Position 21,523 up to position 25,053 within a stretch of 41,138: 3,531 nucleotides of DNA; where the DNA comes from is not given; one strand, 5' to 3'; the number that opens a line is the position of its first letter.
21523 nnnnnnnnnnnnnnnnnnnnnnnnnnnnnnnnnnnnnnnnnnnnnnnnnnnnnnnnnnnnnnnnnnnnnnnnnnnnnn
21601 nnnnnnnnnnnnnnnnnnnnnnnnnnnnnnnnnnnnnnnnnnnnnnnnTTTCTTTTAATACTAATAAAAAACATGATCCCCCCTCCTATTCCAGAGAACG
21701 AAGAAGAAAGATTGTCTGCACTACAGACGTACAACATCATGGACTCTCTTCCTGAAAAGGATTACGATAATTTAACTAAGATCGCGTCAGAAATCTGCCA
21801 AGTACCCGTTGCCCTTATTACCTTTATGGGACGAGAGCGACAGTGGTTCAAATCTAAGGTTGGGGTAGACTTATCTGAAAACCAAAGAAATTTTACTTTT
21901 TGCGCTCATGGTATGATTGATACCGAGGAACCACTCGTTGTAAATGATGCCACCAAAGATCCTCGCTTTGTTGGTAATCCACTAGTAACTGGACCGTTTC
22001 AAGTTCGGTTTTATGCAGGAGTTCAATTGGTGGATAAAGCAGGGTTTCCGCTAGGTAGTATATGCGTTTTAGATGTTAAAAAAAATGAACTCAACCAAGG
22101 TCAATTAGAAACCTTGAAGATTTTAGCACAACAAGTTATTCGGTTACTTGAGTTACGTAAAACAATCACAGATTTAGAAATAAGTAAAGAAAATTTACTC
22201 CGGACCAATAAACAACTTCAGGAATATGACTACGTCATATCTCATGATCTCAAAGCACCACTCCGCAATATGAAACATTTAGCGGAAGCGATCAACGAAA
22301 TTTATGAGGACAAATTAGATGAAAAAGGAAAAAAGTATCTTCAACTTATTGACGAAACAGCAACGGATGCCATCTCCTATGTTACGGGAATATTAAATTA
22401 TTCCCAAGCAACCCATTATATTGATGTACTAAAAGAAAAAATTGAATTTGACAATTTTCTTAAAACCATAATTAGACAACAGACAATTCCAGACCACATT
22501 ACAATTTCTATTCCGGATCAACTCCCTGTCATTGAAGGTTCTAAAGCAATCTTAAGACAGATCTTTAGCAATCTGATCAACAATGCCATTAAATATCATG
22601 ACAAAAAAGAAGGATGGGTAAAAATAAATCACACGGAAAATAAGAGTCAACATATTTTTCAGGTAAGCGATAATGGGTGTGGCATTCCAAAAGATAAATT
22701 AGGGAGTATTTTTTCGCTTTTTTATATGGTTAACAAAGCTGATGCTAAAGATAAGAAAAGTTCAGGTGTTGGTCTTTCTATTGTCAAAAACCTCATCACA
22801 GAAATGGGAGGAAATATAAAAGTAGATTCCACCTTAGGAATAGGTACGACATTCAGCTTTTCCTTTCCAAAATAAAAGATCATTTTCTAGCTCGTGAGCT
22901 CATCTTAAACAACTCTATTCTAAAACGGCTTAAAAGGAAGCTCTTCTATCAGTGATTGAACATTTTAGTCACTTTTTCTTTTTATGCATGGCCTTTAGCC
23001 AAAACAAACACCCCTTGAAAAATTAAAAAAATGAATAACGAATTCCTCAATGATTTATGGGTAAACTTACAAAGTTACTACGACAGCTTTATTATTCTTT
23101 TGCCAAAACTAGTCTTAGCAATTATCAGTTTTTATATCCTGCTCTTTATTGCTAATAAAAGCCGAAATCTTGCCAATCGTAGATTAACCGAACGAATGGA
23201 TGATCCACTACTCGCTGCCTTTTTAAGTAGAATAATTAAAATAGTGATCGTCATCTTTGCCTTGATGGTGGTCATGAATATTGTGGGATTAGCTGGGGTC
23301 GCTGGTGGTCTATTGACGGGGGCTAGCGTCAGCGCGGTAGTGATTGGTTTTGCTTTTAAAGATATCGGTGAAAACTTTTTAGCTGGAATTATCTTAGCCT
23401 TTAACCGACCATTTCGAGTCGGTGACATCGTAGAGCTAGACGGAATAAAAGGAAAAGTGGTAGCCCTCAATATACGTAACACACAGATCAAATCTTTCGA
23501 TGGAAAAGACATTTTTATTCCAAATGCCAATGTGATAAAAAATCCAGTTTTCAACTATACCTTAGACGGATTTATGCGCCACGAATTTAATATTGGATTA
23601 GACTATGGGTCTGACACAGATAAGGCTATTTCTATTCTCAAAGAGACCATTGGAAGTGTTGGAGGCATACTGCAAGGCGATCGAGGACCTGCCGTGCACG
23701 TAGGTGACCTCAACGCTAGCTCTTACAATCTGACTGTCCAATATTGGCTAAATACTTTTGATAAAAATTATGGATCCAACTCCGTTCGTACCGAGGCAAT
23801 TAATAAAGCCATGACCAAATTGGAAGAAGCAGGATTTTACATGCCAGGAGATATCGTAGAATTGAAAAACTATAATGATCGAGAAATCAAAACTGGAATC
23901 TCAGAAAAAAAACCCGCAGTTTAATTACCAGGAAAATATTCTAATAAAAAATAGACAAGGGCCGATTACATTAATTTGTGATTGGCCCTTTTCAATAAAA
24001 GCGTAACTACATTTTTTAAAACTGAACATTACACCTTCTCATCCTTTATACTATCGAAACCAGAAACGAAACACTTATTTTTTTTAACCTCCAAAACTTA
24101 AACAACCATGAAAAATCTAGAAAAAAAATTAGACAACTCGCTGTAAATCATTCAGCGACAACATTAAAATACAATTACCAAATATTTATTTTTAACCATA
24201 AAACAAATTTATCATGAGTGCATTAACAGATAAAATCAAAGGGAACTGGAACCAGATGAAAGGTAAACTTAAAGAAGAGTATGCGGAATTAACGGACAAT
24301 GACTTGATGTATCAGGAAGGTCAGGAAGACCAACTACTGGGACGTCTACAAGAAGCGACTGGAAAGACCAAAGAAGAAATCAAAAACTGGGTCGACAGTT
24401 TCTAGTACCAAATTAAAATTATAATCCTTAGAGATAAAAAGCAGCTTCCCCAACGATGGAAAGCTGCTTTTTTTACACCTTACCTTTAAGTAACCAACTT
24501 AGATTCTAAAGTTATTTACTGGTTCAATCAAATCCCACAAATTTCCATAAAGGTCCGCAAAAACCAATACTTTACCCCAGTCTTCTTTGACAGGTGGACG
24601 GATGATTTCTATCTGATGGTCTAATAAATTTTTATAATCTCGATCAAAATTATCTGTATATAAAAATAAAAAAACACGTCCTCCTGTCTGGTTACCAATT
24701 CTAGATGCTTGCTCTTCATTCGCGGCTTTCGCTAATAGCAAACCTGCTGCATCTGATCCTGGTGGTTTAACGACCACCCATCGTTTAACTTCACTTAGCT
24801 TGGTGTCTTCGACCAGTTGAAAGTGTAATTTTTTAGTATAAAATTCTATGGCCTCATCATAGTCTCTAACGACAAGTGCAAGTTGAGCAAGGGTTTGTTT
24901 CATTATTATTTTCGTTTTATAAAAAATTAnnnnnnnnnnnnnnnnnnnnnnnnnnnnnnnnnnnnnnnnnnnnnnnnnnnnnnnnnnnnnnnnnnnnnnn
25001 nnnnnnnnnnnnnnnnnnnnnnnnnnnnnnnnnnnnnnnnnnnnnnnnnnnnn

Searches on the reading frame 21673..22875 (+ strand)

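Call 3: search_protein_families(library=pfam, proteins=[window:21673-22875:+], max_evalue=0.01)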
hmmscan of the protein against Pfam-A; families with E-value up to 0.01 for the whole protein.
window:21673-22875:+ (400 aa): 5 families
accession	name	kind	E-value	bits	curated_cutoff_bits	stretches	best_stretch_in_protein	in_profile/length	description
PF02518.31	HATPase_c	-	7.9e-27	94.3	26.4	1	292-399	4-108/111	Histidine kinase-, DNA gyrase B-, and HSP90-like ATPase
PF00512.31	HisKA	-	1e-06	29.2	26.9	1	188-247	8-64/66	His Kinase A (phospho-acceptor) domain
PF14501.12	HATPase_c_5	-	2.3e-06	27.9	22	1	294-386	6-90/102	GHKL domain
PF13185.12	GAF_2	-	0.00034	21.3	28.6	1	81-155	60-131/136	GAF domain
PF13589.12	HATPase_c_3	-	0.0024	18.3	25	1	300-368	9-77/137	Histidine kinase-, DNA gyrase B-, and HSP90-like ATPase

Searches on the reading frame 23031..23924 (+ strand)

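Call 14: search_protein_families(library=pfam, proteins=[window:23031-23924:+], max_evalue=0.0001)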
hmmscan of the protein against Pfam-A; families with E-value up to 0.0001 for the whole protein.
window:23031-23924:+ (297 aa): 2 families
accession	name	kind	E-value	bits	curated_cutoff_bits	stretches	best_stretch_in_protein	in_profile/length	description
PF00924.24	MS_channel_2nd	-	4.4e-21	75.2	20.2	1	114-177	4-67/68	Mechanosensitive ion channel, beta-domain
PF21082.3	MS_channel_3rd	-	5.3e-10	40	21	1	185-268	2-85/88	Mechanosensitive ion channel MscS, C-terminal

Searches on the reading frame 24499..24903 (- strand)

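Call 15: search_protein_families(library=pfam, proteins=[window:24499-24903:-], max_evalue=0.0001)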
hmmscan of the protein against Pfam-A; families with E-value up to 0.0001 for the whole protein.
window:24499-24903:- (134 aa): 1 family
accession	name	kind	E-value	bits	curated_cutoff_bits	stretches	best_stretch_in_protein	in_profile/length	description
PF00903.31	Glyoxalase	-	9.7e-17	61.9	20.6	1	5-124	2-120/121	Glyoxalase/Bleomycin resistance protein/Dioxygenase superfamily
